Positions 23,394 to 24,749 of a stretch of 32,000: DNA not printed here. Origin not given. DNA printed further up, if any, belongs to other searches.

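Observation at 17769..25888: Orphan RiPP-tailoring-like enzyme pair (HprK-like kinase plus NTP_transf_5 nucleotidyltransferase) embedded with a TonB receptor, MFS transporter, cupredoxin and micro-ORF: candidate undescribed system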

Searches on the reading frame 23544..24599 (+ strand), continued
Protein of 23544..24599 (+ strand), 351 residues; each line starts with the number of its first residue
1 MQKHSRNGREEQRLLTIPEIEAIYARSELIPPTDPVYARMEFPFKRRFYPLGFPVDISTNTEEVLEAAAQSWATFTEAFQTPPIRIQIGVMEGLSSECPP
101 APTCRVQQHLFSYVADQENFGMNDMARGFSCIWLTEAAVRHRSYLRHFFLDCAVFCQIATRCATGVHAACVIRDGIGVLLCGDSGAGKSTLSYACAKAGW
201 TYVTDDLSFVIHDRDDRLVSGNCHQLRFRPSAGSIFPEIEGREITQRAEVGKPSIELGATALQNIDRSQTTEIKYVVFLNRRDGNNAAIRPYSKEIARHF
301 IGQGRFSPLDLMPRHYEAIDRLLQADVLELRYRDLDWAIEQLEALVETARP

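Call 14: find_related_loci(query=A1, collection=genome_contigs, flank=10000)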
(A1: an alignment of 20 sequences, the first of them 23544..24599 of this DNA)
Query A1 (351 aa) in genome_contigs; peptide patterns used: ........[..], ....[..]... (x = any residue, [..] = any of these).
500 stretches matched a pattern; 423 encode a relative of the query (tblastn E <= 1e-3); the best 80 are kept; 80 distinct loci.
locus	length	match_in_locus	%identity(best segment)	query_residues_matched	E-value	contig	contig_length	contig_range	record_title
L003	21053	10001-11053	97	1-351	0e+0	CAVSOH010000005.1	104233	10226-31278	MAG: uncultured Acidobacteriaceae bacterium isolate MFD01633.bin.1.176 genome assembly, contig: contig_11598, whole geno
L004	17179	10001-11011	54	14-350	4e-124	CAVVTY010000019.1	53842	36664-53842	MAG: uncultured Acidobacteriaceae bacterium isolate MFD04428.bin.2.25 genome assembly, contig: contig_46538, whole genom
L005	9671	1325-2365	55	4-350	3e-122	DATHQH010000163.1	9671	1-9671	MAG TPA_asm: Alloacidobacterium sp. isolate SMAG_U12734 k141_2298464, whole genome shotgun sequence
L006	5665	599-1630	51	3-346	2e-121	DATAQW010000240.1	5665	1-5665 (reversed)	MAG TPA_asm: Pseudacidobacterium sp. isolate SMAG_U5477 k141_1910002, whole genome shotgun sequence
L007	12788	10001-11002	54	14-347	4e-119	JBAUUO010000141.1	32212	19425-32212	MAG: Terracidiphilus sp. isolate MFD05931_ilm_asm_bin23 k127_139269, whole genome shotgun sequence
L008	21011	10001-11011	54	9-345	2e-119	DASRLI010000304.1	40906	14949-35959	MAG TPA_asm: Terracidiphilus sp. isolate SMAG_U10184 k141_696065, whole genome shotgun sequence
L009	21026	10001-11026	53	6-347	6e-119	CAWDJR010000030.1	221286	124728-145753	MAG: uncultured Acidobacteriaceae bacterium isolate MFD06714.bin.1.176 genome assembly, contig: contig_63369, whole geno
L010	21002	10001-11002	54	14-347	1e-118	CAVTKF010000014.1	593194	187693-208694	MAG: uncultured Acidobacteriaceae bacterium isolate MFD05521.bin.1.278 genome assembly, contig: contig_41533, whole geno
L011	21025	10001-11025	63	9-350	6e-127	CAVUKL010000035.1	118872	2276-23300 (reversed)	MAG: uncultured Acidobacteriaceae bacterium isolate MFD01716.bin.2.19 genome assembly, contig: contig_42511, whole genom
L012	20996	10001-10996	54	16-347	3e-118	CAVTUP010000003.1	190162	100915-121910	MAG: uncultured Acidobacteriaceae bacterium isolate MFD04967.bin.1.137 genome assembly, contig: contig_1322, whole genom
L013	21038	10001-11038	52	3-347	9e-118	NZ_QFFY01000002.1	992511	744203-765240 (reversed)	Occallatibacter savannae strain AB23 2556798640, whole genome shotgun sequence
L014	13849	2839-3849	54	11-347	6e-118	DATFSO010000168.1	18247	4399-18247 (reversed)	MAG TPA_asm: Terracidiphilus sp. isolate SMAG_U9386 k141_1513525, whole genome shotgun sequence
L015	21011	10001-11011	52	14-350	3e-117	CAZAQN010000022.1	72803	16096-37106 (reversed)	MAG TPA_asm: uncultured Terracidiphilus sp. isolate binchicken_co3_551 genome assembly, contig: NODE_953_length_72803_co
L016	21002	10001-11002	54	14-347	3e-116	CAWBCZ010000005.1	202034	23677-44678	MAG: uncultured Acidobacteriaceae bacterium isolate MFD00731.bin.1.270 genome assembly, contig: contig_21122, whole geno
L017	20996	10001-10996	53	14-345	1e-115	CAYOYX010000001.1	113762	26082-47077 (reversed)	MAG TPA_asm: uncultured Terracidiphilus sp. isolate binchicken_co3_578 genome assembly, contig: NODE_377_length_113762_c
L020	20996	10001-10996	55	14-345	2e-114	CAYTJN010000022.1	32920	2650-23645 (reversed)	MAG TPA_asm: uncultured Terracidiphilus sp. isolate binchicken_co162_600 genome assembly, contig: NODE_2630_length_32920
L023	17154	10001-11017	52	9-347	3e-113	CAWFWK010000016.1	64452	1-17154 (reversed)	MAG: uncultured Acidobacteriaceae bacterium isolate MFD04967.bin.1.168 genome assembly, contig: contig_43806, whole geno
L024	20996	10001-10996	52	16-347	2e-113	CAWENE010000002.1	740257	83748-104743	MAG: uncultured Acidobacteriaceae bacterium isolate MFD02248.bin.2.19 genome assembly, contig: contig_18842, whole genom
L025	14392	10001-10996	51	14-345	3e-112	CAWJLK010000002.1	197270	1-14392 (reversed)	MAG: uncultured Acidobacteriaceae bacterium isolate MFD05705.bin.2.20 genome assembly, contig: contig_27340, whole genom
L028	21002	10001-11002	51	14-347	2e-111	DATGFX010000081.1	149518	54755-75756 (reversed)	MAG TPA_asm: Terracidiphilus sp. isolate SMAG_U9739 k141_1084856, whole genome shotgun sequence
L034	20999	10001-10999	50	13-345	3e-108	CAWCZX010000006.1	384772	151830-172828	MAG: uncultured Acidobacteriaceae bacterium isolate MFD01716.bin.1.232 genome assembly, contig: contig_64374, whole geno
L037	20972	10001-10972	50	22-345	4e-108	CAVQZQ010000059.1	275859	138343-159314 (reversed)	MAG: uncultured Acidobacteriota bacterium isolate MFD10064.bin.2.75 genome assembly, contig: contig_29566, whole genome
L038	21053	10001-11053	48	10-347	6e-108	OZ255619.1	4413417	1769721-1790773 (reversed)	MAG: Acidobacteriaceae bacterium isolate 543d5465-1b25-4daa-b964-3c272e733e65 genome assembly, chromosome: 1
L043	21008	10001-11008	50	10-346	4e-106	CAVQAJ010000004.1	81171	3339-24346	MAG: uncultured Acidobacteriaceae bacterium isolate MFD01476.bin.1.131 genome assembly, contig: contig_108145, whole gen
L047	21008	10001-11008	47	10-346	4e-105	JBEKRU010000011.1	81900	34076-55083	MAG: Terracidiphilus sp. isolate SPRUCE 518 SPRUCE_518_11, whole genome shotgun sequence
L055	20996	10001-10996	48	14-346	5e-102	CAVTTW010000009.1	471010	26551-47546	MAG: uncultured Acidobacteriaceae bacterium isolate MFD09671.bin.2.136 genome assembly, contig: contig_31363, whole geno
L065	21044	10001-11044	46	1-350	3e-100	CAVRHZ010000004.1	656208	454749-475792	MAG: uncultured Acidobacteriaceae bacterium isolate MFD05705.bin.2.85 genome assembly, contig: contig_22355, whole genom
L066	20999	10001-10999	48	12-346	7e-100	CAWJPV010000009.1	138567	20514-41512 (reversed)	MAG: uncultured Acidobacteriaceae bacterium isolate MFD04434.bin.2.93 genome assembly, contig: contig_22134, whole genom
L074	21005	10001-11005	47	14-350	3e-98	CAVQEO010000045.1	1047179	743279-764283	MAG: uncultured Acidobacteriaceae bacterium isolate MFD04434.bin.2.125 genome assembly, contig: contig_770, whole genome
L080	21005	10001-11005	47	14-350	3e-97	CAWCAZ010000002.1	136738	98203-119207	MAG: uncultured Acidobacteriaceae bacterium isolate MFD04540.bin.2.53 genome assembly, contig: contig_11294, whole genom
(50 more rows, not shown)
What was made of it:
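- The best 80 are all Acidobacteriaceae, other Terriglobales or unclassified Acidobacteriota MAGs (call 14).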

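Call 24: search_protein_families(library=pfam, proteins=[L025:1490-3034:-, L055:13385-14116:-, L011:2969-3319:-, L080:7081-7611:-, L065:12345-14114:+, L024:12531-13892:+, L034:13820-14740:+, L074:5724-7022:-, L074:4015-5712:-, L043:19629-20828:-], max_evalue=0.01)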
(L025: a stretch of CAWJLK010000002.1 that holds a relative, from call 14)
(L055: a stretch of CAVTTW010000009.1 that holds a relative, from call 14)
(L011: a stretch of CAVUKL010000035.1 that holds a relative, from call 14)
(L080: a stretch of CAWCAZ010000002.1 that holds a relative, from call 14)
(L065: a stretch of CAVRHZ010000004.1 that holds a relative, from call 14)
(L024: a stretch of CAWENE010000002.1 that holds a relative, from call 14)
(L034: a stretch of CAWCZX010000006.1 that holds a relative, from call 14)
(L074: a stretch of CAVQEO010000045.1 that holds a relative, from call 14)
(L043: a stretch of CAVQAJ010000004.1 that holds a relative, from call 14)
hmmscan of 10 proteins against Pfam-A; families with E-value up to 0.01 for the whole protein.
L025:1490-3034:- (514 aa): 9 families
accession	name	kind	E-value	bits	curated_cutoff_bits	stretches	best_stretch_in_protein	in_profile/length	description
PF15855.10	DUF4726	-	0.00011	22.8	27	1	35-103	15-83/101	Domain of unknown function (DUF4726)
PF09787.14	Golgin_A5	-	0.00061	19.9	31.7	1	40-104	161-224/305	Golgin subfamily A member 5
PF04632.18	FUSC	-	0.00064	18.9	30.9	1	23-127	228-331/660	Fusaric acid resistance protein family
PF13801.11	Metal_resist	-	0.0008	20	29.2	1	41-124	29-111/125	Heavy-metal resistance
PF10779.14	XhlA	-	0.0014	19.2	34.7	1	44-89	13-58/67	Haemolysin XhlA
PF06810.17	Phage_scaffold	-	0.003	18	35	1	45-117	30-101/170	Phage capsid assembly scaffolding protein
PF02050.21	FliJ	-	0.0035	18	28.4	1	52-127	1-75/123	Flagellar FliJ protein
PF04102.17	SlyX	-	0.0048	18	30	1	48-89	16-57/67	SlyX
PF15960.10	DUF4763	-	0.005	16.6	30.1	1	55-123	33-102/236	Domain of unknown function (DUF4763)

L055:13385-14116:- (243 aa): 0 families

L011:2969-3319:- (116 aa): 1 family
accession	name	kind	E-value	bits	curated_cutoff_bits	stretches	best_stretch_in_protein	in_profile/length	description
PF13442.11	Cytochrome_CBB3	-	0.00073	20.3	27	1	63-85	3-24/68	Cytochrome C oxidase, cbb3-type, subunit III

L080:7081-7611:- (176 aa): 2 families
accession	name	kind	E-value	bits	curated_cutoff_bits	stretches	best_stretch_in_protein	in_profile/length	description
PF13442.11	Cytochrome_CBB3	-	4.4e-11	43.4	27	1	78-159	4-68/68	Cytochrome C oxidase, cbb3-type, subunit III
PF00034.26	Cytochrom_C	-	1.6e-07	33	21.3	1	78-162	2-89/90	Cytochrome c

L065:12345-14114:+ (589 aa): 4 families
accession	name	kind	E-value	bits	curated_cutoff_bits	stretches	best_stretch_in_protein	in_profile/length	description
PF03009.23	GDPD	-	1.1e-19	71.9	23.6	1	32-125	1-96/244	Glycerophosphoryl diester phosphodiesterase family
PF13646.12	HEAT_2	-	3.7e-16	59.6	27.7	3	498-570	3-77/88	HEAT repeats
PF02985.28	HEAT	-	3.4e-05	24.1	23.5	0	313-336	4-27/31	HEAT repeat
PF13513.12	HEAT_EZ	-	5.7e-05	24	27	0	499-546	7-50/55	HEAT-like repeat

L024:12531-13892:+ (453 aa): 2 families
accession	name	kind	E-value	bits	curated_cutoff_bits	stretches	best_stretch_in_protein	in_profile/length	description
PF13440.11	Polysacc_synt_3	-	6.8e-07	29.3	23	1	43-317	6-263/293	Polysaccharide biosynthesis protein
PF01554.23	MatE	-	0.0016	18.6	24.9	1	250-388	12-150/161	MatE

L034:13820-14740:+ (306 aa): 1 family
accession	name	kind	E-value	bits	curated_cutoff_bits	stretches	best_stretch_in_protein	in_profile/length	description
PF03808.19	Glyco_tran_WecG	-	7.6e-55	185.7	27.4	1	88-258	1-168/168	Glycosyl transferase WecG/TagA/CpsF family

L074:5724-7022:- (432 aa): 1 family
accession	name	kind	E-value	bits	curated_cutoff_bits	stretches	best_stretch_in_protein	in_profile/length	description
PF04932.20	Wzy_C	-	1.8e-16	60.7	31.7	1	197-336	1-149/149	O-Antigen ligase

L074:4015-5712:- (565 aa): 1 family
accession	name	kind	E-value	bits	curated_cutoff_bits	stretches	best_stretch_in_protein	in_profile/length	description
PF14052.12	Caps_assemb_Wzi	-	7e-130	434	30.1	1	138-554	7-390/392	Capsule assembly protein Wzi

L043:19629-20828:- (399 aa): 5 families
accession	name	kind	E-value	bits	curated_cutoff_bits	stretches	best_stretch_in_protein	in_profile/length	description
PF00534.26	Glycos_transf_1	-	2e-20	73.5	26.4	1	191-314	10-130/172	Glycosyl transferases group 1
PF13439.12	Glyco_transf_4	-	3.7e-17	63.3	28.5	1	15-179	2-166/170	Glycosyltransferase Family 4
PF13692.12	Glyco_trans_1_4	-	7.9e-17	62.3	27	1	197-314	2-114/142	Glycosyl transferases group 1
PF20706.3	GT4-conflict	-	3.2e-11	43.3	26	1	181-307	179-312/385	Family 4 Glycosyltransferase in conflict systems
PF13579.12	Glyco_trans_4_4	-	3.1e-08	34.6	29.7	1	15-164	1-146/158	Glycosyl transferase 4-like domain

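Call 28: search_solved_structures(query=A1, max_evalue=1, show_alignments=1)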
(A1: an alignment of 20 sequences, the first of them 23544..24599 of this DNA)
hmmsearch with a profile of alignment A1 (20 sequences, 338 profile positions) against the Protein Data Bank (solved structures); distinct sequences matched with E-value up to 1: 33.
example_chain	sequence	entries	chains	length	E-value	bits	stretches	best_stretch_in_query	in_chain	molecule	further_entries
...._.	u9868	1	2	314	2.4e-05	26.7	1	149-206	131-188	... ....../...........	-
1jb1_A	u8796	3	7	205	0.00011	24.5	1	152-208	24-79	HPRK PROTEIN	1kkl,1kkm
2qmh_A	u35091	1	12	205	0.00013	24.3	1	152-208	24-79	HPr kinase/phosphorylase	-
1knx_A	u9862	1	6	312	0.011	18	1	141-195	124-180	Probable HPr(Ser) kinase/phosphatase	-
7eq2_A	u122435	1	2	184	0.02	17.1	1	165-322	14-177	Ras-related protein Rab-1A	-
3tqf_A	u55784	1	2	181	0.023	16.9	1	153-203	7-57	Hpr(Ser) kinase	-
4fmb_B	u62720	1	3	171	0.029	16.6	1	165-313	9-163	Ras-related protein Rab-1A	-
8a8h_A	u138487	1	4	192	0.029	16.6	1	161-183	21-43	APS kinase from Methanothermococcus thermolithotrophicus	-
4fmc_B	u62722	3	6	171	0.031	16.5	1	165-313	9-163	Ras-related protein Rab-1A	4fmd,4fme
4fmd_F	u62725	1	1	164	0.034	16.3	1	165-313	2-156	Ras-related protein Rab-1A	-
4jvs_B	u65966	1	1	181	0.036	16.3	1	165-313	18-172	Ras-related protein Rab-1A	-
4iru_B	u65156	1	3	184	0.038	16.2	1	165-312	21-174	Ras-related protein Rab-1A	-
2fol_A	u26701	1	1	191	0.043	16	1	165-312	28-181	Ras-related protein Rab-1A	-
3tkl_A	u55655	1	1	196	0.045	15.9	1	165-314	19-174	Ras-related protein Rab-1A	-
3l0i_B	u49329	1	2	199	0.05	15.8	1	165-312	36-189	Ras-related protein Rab-1A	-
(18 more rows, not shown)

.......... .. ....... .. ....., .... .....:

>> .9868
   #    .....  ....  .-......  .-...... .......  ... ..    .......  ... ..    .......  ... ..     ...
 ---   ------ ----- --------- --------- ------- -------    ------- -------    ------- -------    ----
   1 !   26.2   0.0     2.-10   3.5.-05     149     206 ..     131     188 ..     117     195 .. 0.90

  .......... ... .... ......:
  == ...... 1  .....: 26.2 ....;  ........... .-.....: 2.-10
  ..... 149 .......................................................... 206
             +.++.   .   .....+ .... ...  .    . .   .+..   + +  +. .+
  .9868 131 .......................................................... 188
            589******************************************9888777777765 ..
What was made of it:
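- On HprK/P-PEPCK P-loop kinase superfamily: The family profile matches HprK/P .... at E=2.4e-5 (call 28).
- Checked: A family profile matches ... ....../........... (HprK/P) structure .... at E=2.4e-5 (call 28).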
